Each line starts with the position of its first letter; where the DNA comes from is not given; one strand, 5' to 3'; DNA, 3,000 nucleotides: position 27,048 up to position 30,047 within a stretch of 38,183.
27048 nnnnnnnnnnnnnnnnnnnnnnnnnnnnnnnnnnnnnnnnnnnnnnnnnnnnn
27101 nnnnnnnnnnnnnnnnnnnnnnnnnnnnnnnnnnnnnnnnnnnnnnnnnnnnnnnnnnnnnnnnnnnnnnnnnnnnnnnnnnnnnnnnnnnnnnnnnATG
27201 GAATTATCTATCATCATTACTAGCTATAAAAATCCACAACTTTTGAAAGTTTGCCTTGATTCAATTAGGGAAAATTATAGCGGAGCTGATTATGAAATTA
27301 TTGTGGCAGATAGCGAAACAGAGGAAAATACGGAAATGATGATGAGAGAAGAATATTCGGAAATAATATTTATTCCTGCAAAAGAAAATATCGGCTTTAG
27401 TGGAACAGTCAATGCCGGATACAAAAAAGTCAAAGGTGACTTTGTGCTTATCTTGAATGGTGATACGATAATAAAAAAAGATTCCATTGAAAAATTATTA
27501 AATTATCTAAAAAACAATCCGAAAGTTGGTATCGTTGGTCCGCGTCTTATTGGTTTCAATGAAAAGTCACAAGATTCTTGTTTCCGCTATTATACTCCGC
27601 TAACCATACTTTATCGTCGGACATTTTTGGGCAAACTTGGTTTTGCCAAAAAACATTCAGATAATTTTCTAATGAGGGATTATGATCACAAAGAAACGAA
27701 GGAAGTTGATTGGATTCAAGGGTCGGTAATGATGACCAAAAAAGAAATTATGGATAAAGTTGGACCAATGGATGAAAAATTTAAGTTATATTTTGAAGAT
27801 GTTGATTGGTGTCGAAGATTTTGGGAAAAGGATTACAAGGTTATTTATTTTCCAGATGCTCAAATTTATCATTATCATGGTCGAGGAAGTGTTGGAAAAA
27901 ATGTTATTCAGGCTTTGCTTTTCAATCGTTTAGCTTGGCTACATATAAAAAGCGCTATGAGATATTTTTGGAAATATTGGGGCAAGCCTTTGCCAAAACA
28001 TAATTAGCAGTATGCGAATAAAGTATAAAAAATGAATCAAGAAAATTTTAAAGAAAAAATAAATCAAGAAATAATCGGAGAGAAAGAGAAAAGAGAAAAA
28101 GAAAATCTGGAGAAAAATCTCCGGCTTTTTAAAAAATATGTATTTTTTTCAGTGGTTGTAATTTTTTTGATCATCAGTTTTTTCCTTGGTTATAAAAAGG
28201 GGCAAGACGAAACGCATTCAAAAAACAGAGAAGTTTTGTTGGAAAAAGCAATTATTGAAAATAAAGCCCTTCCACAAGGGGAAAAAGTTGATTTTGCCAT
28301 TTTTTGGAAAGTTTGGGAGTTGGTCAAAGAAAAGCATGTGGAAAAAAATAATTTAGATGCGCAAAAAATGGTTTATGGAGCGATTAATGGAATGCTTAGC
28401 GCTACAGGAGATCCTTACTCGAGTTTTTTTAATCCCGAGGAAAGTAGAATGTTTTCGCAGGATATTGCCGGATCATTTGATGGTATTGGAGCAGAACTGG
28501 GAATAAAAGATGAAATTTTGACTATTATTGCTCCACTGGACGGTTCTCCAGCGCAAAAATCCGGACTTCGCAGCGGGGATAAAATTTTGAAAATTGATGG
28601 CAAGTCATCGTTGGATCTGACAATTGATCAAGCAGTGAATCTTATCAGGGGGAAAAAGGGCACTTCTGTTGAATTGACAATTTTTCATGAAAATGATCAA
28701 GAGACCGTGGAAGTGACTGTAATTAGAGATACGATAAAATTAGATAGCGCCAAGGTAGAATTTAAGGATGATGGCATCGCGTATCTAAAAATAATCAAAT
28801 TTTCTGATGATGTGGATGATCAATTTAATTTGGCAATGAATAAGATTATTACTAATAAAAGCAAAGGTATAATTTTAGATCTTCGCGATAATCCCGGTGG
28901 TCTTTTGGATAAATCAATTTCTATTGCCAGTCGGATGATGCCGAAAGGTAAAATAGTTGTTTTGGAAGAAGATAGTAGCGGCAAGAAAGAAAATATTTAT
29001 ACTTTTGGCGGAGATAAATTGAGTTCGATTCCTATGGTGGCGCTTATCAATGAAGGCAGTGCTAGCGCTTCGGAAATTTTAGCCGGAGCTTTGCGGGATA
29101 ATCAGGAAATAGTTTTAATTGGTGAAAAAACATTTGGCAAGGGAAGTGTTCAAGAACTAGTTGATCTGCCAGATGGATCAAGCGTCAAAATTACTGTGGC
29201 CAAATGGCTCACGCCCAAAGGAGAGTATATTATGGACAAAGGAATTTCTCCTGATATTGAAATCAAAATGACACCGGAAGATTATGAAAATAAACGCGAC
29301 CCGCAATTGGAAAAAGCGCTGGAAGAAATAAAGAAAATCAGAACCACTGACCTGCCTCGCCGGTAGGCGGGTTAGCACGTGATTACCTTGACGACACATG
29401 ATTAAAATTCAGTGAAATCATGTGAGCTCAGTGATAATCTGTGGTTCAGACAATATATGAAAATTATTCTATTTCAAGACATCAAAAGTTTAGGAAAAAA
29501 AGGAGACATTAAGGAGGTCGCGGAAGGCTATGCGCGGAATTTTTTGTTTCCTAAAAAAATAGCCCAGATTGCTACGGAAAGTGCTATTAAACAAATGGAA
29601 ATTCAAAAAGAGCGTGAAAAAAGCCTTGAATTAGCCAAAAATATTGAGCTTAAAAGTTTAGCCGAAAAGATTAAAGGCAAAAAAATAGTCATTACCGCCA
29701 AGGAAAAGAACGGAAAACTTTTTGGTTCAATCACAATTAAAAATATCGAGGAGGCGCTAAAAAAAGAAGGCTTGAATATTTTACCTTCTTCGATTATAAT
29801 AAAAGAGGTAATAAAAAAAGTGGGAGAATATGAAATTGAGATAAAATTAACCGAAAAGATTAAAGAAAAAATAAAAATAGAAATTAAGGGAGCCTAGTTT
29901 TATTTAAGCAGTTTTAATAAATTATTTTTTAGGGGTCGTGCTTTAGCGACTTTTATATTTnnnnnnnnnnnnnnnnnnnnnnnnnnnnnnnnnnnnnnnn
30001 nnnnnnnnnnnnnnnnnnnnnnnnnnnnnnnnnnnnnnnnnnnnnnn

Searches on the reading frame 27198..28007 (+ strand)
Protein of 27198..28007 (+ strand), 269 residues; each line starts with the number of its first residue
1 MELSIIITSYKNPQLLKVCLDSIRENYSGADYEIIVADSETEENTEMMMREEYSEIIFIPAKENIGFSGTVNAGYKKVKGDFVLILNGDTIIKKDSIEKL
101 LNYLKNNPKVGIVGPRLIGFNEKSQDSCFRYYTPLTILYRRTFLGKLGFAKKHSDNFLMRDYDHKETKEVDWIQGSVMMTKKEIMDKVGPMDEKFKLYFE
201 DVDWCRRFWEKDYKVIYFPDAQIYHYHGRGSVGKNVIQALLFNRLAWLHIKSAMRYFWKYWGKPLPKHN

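Call 76: search_protein_families(library=pfam, proteins=[window:27198-28007:+])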
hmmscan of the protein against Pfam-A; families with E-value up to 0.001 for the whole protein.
window:27198-28007:+ (269 aa): 6 families
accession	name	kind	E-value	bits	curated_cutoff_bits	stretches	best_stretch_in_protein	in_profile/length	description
PF00535.33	Glycos_transf_2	-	6.8e-23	81.9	23.3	1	4-127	1-126/168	Glycosyl transferase family 2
PF13641.12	Glyco_tranf_2_3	-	2.4e-22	80.5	27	1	3-229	3-215/230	Glycosyltransferase like family 2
PF13712.12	Glyco_tranf_2_5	-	4.5e-11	43.3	27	1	67-227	41-191/210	Glycosyltransferase like family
PF13632.12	Glyco_trans_2_3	-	1.1e-09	38.8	27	1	82-239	1-136/198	Glycosyl transferase family group 2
PF13506.12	Glyco_transf_21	-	0.00018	21.5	21.7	0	72-216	23-145/174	Glycosyl transferase family 21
PF10111.15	Glyco_tranf_2_2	-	0.00018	21.5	27.3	1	29-209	27-200/276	Glycosyltransferase like family 2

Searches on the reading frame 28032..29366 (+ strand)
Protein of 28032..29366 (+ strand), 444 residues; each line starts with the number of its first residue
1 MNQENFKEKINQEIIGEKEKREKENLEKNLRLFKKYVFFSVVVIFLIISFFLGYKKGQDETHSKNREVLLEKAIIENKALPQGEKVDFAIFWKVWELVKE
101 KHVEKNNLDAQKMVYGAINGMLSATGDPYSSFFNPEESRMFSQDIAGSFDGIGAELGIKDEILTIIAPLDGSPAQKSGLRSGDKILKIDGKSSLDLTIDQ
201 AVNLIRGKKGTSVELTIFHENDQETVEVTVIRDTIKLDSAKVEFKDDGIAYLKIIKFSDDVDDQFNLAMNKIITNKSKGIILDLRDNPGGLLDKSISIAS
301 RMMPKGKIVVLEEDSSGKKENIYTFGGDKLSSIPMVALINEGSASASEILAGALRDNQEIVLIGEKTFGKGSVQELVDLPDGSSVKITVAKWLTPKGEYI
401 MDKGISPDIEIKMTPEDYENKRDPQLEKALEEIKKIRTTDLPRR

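Call 12: search_protein_families(library=pfam, proteins=[window:28032-29366:+])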
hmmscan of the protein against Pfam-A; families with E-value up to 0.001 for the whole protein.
window:28032-29366:+ (444 aa): 5 families
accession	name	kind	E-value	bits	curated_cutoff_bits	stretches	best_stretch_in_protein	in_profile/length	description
PF03572.23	Peptidase_S41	-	2e-49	167.8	24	1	249-411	2-165/165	Peptidase family S41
PF17820.7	PDZ_6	-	1.4e-13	50.8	27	1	167-217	4-52/54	PDZ domain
PF13180.12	PDZ_2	-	7.6e-10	39.4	27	1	152-230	3-80/80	PDZ domain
PF00595.29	PDZ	-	1.5e-09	38.5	23.2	1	161-217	25-80/81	PDZ domain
PF22694.1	CtpB_N-like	-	1.2e-08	35.7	27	1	73-135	22-83/85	Activating protease CtpB N-terminal domain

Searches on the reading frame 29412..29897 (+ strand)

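Call 12: search_protein_families(library=pfam, proteins=[window:29412-29897:+])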
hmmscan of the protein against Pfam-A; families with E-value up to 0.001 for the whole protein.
window:29412-29897:+ (161 aa): 2 families
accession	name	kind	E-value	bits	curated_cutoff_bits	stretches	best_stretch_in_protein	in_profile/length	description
PF01281.25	Ribosomal_L9_N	-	7.7e-23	80.2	20.7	1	16-62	1-47/47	Ribosomal protein L9, N-terminal domain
PF03948.19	Ribosomal_L9_C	-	1.3e-17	64.4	23.2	1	80-159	3-85/86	Ribosomal protein L9, C-terminal domain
